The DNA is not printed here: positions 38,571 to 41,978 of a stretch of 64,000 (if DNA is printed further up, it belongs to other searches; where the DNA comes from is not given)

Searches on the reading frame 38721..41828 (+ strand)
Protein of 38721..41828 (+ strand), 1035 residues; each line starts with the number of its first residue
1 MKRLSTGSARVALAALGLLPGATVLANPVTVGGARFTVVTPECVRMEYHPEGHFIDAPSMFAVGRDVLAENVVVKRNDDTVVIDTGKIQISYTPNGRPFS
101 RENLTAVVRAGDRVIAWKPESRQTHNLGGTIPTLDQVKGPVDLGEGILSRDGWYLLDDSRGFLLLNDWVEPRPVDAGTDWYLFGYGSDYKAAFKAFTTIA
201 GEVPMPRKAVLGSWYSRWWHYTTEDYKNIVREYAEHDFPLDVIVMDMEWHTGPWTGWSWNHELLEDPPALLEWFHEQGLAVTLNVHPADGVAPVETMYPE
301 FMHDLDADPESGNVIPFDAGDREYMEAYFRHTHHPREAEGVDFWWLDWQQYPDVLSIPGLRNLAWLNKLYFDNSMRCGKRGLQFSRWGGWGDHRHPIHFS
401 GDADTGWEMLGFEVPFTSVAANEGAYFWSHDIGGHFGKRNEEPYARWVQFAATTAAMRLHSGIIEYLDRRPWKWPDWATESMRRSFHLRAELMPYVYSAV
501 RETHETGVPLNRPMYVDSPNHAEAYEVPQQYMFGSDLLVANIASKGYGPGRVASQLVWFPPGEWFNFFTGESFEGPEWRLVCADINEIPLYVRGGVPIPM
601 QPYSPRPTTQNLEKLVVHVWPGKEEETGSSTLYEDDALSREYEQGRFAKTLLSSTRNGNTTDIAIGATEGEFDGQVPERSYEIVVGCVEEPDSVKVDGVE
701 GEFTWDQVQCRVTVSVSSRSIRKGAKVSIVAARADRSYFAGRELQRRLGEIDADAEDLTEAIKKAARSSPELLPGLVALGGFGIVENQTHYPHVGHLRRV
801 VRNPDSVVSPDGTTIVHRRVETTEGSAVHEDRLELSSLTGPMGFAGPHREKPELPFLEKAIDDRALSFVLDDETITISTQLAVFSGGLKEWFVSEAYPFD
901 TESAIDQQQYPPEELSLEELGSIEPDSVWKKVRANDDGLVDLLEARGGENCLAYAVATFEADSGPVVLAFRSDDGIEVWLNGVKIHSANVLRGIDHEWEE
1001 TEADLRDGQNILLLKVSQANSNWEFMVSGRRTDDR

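Call 79: search_protein_families(library=pfam, proteins=[window:38721-41828:+], max_evalue=0.00001)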
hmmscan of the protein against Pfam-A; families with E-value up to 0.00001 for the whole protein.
window:38721-41828:+ (1035 aa): 3 families
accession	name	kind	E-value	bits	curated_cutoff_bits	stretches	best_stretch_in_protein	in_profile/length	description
PF01055.32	Glyco_hydro_31_2nd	-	2e-46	159.3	23.5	1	204-499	2-328/328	Glycosyl hydrolases family 31 TIM-barrel domain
PF21365.3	Glyco_hydro_31_3rd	-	1.5e-18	67.5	24.4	1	507-595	1-84/87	Glycosyl hydrolase family 31 C-terminal domain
PF17137.9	DUF5110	-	9e-18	64.5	27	1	615-685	2-68/71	Domain of unknown function (DUF5110)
